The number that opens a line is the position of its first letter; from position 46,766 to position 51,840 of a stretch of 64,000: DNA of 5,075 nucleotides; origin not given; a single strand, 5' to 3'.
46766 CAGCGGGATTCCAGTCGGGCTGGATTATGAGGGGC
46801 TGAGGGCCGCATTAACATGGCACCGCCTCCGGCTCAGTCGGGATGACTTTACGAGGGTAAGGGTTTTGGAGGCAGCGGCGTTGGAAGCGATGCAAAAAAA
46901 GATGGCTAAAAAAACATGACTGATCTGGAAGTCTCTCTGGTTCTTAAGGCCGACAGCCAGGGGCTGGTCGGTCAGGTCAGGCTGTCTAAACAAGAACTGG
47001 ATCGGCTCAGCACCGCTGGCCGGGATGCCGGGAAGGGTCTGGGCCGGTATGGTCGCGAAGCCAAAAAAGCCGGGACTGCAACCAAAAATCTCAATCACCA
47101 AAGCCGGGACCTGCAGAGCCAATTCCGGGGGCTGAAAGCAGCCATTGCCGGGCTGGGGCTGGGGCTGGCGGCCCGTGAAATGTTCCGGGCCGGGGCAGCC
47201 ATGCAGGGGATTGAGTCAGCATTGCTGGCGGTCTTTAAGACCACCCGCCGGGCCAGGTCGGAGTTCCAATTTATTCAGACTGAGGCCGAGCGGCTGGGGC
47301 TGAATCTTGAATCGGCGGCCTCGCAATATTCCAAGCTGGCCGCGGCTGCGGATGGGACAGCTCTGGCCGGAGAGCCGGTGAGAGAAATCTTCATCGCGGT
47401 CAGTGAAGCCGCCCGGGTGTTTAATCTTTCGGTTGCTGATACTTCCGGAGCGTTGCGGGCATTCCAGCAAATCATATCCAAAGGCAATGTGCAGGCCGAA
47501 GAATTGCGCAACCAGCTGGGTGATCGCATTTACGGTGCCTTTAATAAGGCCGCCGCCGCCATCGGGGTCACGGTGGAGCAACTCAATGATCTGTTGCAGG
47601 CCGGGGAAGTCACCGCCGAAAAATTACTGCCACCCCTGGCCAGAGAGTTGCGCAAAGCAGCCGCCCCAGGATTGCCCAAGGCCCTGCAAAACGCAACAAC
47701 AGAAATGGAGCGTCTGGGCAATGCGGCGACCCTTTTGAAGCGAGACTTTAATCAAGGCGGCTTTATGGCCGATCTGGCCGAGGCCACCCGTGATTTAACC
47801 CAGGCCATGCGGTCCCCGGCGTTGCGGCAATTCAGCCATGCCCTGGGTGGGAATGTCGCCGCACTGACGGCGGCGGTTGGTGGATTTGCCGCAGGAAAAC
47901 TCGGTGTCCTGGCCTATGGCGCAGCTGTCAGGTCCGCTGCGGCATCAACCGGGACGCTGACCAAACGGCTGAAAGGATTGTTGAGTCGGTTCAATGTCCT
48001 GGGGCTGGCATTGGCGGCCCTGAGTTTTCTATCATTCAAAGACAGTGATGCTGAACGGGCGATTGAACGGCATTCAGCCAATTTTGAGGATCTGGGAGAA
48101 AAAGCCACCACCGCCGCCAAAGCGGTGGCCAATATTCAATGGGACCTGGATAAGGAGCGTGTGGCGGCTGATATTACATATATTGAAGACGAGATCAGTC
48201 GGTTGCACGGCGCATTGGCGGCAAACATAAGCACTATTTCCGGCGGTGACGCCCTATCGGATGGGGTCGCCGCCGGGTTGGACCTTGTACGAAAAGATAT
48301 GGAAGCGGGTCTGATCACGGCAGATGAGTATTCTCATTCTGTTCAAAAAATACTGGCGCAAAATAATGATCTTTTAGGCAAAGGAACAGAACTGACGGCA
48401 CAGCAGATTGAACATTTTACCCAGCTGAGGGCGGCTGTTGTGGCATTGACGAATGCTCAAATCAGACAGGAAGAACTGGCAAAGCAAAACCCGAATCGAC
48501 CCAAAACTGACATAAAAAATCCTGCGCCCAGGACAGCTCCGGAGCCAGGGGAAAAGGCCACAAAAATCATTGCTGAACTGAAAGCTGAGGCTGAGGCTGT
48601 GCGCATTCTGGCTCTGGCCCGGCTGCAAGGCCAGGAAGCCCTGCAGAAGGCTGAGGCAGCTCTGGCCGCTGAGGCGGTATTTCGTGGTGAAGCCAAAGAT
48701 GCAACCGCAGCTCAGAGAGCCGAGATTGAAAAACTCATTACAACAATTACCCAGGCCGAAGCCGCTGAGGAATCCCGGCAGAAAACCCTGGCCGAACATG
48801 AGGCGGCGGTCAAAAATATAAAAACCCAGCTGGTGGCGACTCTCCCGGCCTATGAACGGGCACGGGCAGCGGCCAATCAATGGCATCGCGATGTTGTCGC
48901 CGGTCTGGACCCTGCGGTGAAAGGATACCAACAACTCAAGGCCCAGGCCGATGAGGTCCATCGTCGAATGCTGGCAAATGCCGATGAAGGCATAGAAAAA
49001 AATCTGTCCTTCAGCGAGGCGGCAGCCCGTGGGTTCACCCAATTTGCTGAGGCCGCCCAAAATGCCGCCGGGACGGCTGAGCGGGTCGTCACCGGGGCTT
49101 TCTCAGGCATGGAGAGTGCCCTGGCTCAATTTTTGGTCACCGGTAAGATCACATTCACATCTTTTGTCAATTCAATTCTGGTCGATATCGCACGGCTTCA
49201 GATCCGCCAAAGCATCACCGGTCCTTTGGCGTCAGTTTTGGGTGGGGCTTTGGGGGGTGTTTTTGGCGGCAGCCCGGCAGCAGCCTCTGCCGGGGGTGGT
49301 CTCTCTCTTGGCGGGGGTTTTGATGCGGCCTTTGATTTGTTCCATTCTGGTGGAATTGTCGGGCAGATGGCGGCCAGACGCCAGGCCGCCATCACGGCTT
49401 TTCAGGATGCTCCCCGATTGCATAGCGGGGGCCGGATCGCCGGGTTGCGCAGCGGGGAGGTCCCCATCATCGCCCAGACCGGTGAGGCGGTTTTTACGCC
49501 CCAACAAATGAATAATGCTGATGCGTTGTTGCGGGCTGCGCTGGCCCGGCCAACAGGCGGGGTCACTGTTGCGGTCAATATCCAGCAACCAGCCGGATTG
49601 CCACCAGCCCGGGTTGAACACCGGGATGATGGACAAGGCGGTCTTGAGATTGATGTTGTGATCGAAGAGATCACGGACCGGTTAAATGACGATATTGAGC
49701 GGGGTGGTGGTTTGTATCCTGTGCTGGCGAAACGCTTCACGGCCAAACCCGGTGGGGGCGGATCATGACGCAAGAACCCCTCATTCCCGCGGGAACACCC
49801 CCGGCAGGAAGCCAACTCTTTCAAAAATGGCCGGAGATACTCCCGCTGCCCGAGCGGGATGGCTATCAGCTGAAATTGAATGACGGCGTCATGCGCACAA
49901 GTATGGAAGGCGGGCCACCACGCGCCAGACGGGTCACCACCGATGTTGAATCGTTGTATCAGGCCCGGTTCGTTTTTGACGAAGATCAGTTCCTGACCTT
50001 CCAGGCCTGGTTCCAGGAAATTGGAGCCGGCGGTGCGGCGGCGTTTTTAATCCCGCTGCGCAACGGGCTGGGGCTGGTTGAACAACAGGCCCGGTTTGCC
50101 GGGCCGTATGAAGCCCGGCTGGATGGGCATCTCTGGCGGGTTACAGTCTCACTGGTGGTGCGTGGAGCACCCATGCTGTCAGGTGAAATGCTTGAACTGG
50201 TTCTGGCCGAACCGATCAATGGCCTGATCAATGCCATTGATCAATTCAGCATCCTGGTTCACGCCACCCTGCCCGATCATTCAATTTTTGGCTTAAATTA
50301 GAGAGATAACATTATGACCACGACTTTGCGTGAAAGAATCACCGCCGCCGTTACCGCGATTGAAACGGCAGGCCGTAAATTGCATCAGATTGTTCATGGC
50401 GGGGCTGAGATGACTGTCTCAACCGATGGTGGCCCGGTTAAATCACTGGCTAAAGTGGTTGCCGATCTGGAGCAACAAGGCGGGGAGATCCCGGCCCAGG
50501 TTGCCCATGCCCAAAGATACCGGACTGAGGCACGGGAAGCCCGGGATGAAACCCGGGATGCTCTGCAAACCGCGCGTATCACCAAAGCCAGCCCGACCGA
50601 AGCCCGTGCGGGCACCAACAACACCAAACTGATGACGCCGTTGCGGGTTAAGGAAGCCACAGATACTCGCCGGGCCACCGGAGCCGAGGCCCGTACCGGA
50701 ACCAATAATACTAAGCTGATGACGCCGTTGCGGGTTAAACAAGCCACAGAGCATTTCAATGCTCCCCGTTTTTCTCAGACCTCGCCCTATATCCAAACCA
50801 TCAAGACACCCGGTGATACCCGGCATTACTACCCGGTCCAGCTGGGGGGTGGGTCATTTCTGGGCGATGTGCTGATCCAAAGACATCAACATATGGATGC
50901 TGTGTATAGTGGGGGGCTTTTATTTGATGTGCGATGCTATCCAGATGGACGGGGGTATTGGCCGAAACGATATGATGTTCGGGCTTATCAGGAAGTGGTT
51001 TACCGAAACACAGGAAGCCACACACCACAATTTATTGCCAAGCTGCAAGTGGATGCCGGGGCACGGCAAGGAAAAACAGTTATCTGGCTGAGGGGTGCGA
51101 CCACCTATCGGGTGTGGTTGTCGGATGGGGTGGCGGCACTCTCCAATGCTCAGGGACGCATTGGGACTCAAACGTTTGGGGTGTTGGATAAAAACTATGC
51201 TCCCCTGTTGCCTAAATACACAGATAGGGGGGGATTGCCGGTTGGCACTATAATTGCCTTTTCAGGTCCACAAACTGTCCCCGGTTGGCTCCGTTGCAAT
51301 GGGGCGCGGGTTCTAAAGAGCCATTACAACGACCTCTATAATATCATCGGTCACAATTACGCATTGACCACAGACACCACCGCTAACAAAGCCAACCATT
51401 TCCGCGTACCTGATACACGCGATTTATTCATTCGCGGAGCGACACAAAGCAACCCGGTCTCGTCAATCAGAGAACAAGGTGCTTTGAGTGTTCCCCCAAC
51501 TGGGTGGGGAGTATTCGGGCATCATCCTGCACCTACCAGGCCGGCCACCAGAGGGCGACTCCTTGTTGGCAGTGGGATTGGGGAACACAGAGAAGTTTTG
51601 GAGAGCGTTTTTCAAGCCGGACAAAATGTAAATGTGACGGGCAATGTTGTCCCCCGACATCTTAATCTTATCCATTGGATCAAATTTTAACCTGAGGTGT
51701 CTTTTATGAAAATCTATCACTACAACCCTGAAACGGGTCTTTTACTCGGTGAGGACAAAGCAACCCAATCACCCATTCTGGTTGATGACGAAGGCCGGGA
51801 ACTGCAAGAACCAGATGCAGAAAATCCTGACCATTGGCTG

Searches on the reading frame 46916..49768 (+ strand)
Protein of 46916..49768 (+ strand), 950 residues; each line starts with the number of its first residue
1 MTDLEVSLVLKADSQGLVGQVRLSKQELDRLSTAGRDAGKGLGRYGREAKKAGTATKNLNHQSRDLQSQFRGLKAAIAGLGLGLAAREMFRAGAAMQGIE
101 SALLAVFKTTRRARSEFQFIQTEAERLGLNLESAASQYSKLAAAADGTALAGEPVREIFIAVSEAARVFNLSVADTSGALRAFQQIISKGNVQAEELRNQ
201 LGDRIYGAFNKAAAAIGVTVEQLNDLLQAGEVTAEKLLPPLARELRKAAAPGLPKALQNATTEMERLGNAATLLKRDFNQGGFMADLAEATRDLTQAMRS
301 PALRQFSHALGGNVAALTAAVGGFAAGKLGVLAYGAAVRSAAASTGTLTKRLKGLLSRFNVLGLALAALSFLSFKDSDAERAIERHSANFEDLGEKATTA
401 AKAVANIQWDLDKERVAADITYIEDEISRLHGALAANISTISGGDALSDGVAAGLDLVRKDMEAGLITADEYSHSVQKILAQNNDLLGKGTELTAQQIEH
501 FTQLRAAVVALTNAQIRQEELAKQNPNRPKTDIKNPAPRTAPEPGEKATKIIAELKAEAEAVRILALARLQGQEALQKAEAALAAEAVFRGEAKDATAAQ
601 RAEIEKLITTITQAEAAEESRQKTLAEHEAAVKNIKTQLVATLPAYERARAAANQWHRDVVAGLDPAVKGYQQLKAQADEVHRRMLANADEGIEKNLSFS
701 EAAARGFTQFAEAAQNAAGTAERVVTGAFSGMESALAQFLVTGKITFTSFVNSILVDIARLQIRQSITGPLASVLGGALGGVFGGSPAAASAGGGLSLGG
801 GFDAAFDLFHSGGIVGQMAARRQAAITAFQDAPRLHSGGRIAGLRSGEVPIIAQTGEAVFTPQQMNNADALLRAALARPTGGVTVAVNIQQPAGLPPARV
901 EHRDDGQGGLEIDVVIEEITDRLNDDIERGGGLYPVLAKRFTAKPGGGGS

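Call 48: search_protein_families(library=pfam, proteins=[window:46916-49768:+], max_evalue=0.001)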
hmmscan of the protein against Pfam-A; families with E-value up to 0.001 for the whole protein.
window:46916-49768:+ (950 aa): 2 families
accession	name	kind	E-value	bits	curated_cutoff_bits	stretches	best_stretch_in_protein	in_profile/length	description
PF09718.15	Tape_meas_lam_C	-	4.9e-23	81.4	23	1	699-772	3-76/76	Lambda phage tail tape-measure protein (Tape_meas_lam_C)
PF20155.4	TMP_3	-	5.6e-23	82.1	41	1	87-280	1-192/192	Tape measure protein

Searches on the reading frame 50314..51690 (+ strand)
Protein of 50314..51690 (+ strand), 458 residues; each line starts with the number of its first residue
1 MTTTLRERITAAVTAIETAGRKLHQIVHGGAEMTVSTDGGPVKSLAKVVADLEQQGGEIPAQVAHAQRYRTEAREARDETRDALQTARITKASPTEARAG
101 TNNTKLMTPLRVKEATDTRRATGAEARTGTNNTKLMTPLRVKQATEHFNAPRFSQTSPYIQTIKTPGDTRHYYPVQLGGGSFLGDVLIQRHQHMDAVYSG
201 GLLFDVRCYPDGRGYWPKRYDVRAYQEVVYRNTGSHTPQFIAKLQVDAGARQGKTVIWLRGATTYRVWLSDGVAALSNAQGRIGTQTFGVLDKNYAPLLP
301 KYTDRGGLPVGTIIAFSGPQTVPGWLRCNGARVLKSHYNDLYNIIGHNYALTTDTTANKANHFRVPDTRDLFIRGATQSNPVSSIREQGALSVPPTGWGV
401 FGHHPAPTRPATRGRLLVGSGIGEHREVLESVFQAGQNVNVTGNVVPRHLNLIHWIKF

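Call 48: search_protein_families(library=pfam, proteins=[window:50314-51690:+], max_evalue=0.001)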
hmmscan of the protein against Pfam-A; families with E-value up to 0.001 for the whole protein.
window:50314-51690:+ (458 aa): 1 family
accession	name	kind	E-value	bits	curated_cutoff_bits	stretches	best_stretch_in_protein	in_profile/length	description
PF07484.17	Collar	-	4.6e-11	42.9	24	1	311-373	1-57/57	Phage Tail Collar Domain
